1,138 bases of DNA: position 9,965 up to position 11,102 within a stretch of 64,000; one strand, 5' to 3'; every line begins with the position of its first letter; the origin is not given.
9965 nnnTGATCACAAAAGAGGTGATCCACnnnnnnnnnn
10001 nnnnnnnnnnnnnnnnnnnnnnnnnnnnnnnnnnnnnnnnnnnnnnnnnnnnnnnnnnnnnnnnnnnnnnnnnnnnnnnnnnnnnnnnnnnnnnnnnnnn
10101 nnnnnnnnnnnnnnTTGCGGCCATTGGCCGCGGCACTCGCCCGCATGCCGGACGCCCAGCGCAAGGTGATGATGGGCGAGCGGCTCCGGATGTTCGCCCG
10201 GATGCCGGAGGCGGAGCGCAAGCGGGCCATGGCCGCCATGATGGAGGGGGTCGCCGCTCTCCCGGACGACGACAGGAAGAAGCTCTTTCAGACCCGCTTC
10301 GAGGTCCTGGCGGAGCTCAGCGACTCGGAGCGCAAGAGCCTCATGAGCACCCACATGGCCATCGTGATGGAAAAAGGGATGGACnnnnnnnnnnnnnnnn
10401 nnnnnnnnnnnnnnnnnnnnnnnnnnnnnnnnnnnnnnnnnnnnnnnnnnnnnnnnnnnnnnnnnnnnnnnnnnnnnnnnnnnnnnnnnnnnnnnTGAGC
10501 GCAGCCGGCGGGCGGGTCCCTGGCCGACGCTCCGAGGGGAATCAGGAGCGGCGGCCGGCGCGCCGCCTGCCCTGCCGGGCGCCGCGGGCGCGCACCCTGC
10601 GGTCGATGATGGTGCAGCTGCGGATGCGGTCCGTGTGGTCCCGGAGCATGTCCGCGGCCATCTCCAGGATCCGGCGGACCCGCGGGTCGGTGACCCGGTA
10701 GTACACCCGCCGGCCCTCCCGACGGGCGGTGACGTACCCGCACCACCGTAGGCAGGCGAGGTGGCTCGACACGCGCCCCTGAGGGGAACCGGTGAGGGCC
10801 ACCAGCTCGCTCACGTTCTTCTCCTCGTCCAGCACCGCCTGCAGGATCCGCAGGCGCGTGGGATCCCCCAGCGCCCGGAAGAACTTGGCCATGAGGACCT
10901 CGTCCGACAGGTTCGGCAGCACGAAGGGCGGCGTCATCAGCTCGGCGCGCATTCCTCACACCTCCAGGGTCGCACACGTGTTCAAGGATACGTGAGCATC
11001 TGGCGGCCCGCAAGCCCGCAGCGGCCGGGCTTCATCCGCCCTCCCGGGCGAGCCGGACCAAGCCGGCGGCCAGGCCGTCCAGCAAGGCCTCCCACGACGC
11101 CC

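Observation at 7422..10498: Three consecutive membrane proteins downstream of an ECF sigma/anti-sigma pair share a ~19-residue tandem repeat module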

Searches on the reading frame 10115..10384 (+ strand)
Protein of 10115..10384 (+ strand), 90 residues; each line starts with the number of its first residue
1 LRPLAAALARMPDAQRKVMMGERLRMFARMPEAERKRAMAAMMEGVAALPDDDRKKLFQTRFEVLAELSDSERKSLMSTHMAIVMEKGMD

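Call 57: search_protein_representatives(alignment_id=A4)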
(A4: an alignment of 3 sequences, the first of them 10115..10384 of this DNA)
Query: 3 sequences, 86 profile positions. Proteins with E-value up to 0.001 (for the whole library): 217; up to 1e-10: 54; up to 1e-30: 0. The best 150 are listed.
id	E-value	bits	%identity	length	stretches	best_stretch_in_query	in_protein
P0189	1.2e-29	118.2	-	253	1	1-86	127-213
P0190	2.9e-28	113.7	-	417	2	3-83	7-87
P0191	1.2e-26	108.6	-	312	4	6-83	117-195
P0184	1.4e-25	105.1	-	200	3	2-86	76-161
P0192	2.1e-25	104.6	-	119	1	2-83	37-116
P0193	4.4e-22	93.9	-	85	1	2-84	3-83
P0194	1.2e-19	86.1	-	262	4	8-83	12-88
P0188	8.2e-17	77.0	-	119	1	1-85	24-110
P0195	2.8e-16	75.3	-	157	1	3-83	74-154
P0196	2.9e-16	75.3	-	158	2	3-83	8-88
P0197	3.5e-16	75.0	-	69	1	24-85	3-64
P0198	4.4e-16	74.7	-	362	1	2-82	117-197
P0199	6.1e-16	74.2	-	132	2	3-83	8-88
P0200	3.4e-15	71.9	-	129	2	19-86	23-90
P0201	7.4e-15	70.8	-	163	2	3-83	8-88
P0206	9.1e-14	67.3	-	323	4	6-80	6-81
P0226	9.9e-12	60.8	-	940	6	14-79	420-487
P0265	2.7e-09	52.9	-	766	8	28-72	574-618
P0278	9.9e-09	51.1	-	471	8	9-75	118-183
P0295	7.5e-08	48.3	-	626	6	15-62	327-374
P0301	2.3e-07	46.7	-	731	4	13-81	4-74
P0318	1.6e-06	44.1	-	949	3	10-79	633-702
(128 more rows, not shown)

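Call 58: search_protein_families(library=pfam, proteins=[P0190, P0191, P0194, P0226, P0265, P0278, P0295, P0301, P0318, P0206], max_evalue=0.01)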
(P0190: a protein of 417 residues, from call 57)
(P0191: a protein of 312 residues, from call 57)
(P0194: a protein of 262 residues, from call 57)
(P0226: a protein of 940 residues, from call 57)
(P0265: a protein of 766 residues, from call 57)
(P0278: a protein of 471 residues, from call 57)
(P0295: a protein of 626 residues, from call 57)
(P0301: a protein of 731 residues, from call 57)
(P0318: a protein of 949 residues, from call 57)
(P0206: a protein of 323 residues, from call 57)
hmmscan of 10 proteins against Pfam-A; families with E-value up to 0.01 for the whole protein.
P0190 (417 aa): 2 families
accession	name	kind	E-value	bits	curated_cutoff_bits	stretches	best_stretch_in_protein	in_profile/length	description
PF03779.20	SPW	-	5.4e-18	65.7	31.5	1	310-404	7-91/93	SPW repeat domain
PF11304.13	DUF3106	-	2.1e-06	28.6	24.3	2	13-94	21-98/104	Protein of unknown function (DUF3106)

P0191 (312 aa): 3 families
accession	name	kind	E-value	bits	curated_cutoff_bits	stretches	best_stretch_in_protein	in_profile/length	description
PF11304.13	DUF3106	-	2.3e-05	25.2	24.3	0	5-72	34-98/104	Protein of unknown function (DUF3106)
PF03779.20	SPW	-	0.00022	22.1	31.5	1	262-296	9-42/93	SPW repeat domain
PF19914.5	WEF-hand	-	0.006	17.9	27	0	6-84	7-78/81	Wolframin EF-hand domain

P0194 (262 aa): 1 family
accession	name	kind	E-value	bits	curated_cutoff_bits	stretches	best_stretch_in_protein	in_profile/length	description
PF11304.13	DUF3106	-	7.9e-06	26.7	24.3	0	10-80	35-102/104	Protein of unknown function (DUF3106)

P0226 (940 aa): 2 families
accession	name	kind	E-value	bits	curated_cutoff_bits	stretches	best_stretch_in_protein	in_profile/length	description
PF12937.12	F-box-like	-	0.00019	21.6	24.3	1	166-206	3-43/47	F-box-like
PF00646.38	F-box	-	0.00037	20.7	20.5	1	165-198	2-35/43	F-box domain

P0265 (766 aa): 4 families
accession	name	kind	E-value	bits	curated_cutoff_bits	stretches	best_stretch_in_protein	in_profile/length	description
PF19808.4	DUF6291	-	1.9e-08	34.8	27.2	0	317-345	9-37/79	Family of unknown function (DUF6291)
PF11304.13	DUF3106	-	2.1e-08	35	24.3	0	577-656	6-81/104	Protein of unknown function (DUF3106)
PF17944.6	Arg_decarbox_C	-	1.4e-05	26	23.3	0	673-706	13-46/51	Arginine decarboxylase C-terminal helical extension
PF08281.18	Sigma70_r4_2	-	0.0089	16.1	25.7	0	467-482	5-20/54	Sigma-70, region 4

P0278 (471 aa): 2 families
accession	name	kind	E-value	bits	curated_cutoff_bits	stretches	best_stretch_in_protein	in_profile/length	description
PF00481.26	PP2C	-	2.4e-43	149.1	20.3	1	271-449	12-182/255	Protein phosphatase 2C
PF11304.13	DUF3106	-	1.2e-18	68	24.3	3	120-219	4-102/104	Protein of unknown function (DUF3106)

P0295 (626 aa): 2 families
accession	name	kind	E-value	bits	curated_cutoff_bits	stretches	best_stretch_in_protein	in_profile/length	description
PF11304.13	DUF3106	-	1.7e-07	32.1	24.3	0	496-594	7-100/104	Protein of unknown function (DUF3106)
PF17274.7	DUF5339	-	7.1e-07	30.4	27.7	0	272-306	34-68/70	Family of unknown function (DUF5339)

P0301 (731 aa): 1 family
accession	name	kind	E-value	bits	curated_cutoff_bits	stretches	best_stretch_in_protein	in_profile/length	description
PF06628.17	Catalase-rel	-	0.00078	20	30.1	0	79-108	18-48/65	Catalase-related immune-responsive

P0318 (949 aa): 0 families

P0206 (323 aa): 0 families

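Call 82: search_protein_families(library=ncbifam, proteins=[P0189], max_evalue=0.01)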
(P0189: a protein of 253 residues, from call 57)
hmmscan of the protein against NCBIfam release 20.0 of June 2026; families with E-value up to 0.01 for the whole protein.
P0189 (253 aa): 0 families

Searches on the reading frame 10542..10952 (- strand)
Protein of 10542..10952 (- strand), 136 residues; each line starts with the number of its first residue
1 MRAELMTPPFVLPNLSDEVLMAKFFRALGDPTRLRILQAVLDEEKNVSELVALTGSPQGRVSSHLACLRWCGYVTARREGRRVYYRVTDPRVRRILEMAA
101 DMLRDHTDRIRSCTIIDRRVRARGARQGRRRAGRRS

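Call 4: search_protein_families(library=pfam, proteins=[window:10542-10952:-], max_evalue=0.1)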
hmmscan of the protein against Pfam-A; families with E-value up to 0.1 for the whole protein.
window:10542-10952:- (136 aa): 6 families
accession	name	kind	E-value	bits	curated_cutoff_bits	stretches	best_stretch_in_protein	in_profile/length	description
PF01022.26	HTH_5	-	4.2e-14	52.6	22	1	30-75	1-46/47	Bacterial regulatory protein, arsR family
PF12840.13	HTH_20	-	0.00017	21.9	27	1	28-66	1-40/51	Helix-turn-helix domain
PF01978.25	TrmB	-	0.0015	18.8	25.6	1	41-90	18-67/68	Sugar-specific transcriptional regulator TrmB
PF09339.16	HTH_IclR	-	0.002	18.3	22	1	34-75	6-49/52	IclR helix-turn-helix domain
PF12802.13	MarR_2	-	0.0022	18.5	27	1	31-79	5-55/61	MarR family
PF24038.1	DUF7347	-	0.0043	17.7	27.6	1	23-67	3-51/77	Domain of unknown function (DUF7347)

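Call 82: search_protein_families(library=ncbifam, proteins=[window:10542-10952:-], max_evalue=0.01)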
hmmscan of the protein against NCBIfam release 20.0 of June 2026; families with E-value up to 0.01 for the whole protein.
window:10542-10952:- (136 aa): 9 families
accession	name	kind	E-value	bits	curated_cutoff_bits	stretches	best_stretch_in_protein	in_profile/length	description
NF033788.1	HTH_metalloreg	subfamily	1.3e-25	89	55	1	21-95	1-76/77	metalloregulator ArsR/SmtB family transcription factor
NF047906.1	CdPbTransRegCmtR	equivalog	9.8e-20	70.4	150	1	20-99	10-89/104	Cd(II)/Pb(II)-sensing metalloregulatory transcriptional regulator CmtR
NF045707.1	Dbac_1936_reg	equivalog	2.1e-13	50.1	115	1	22-102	8-88/99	ArsR/SmtB-type metalloregulator TsoR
NF040642.1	sulf_sens_BigR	equivalog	1.2e-10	41.3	155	1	21-97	10-86/95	sulfite-sensing transcriptional repressor BigR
NF033789.1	repress_SdpR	subfamily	2.2e-10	40.3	100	1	25-91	2-68/79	autorepressor SdpR family transcription factor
NF007528.0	PRK10141.1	subfamily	5.1e-09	36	97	1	22-88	7-74/117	metalloregulator ArsR/SmtB family transcription factor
NF041413.1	ArsR_Rv2640c_fam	equivalog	6.4e-09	36.2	155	1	19-90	30-104/118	Rv2640c family ArsR-like transcriptional regulator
NF052532.1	TransRegPagRBaca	equivalog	2.1e-06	27.7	170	1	23-98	19-94/99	transcriptional repressor PagR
NF053755.1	MsvR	equivalog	4.1e-05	23.4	220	1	25-79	7-61/236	transcriptional factor MsvR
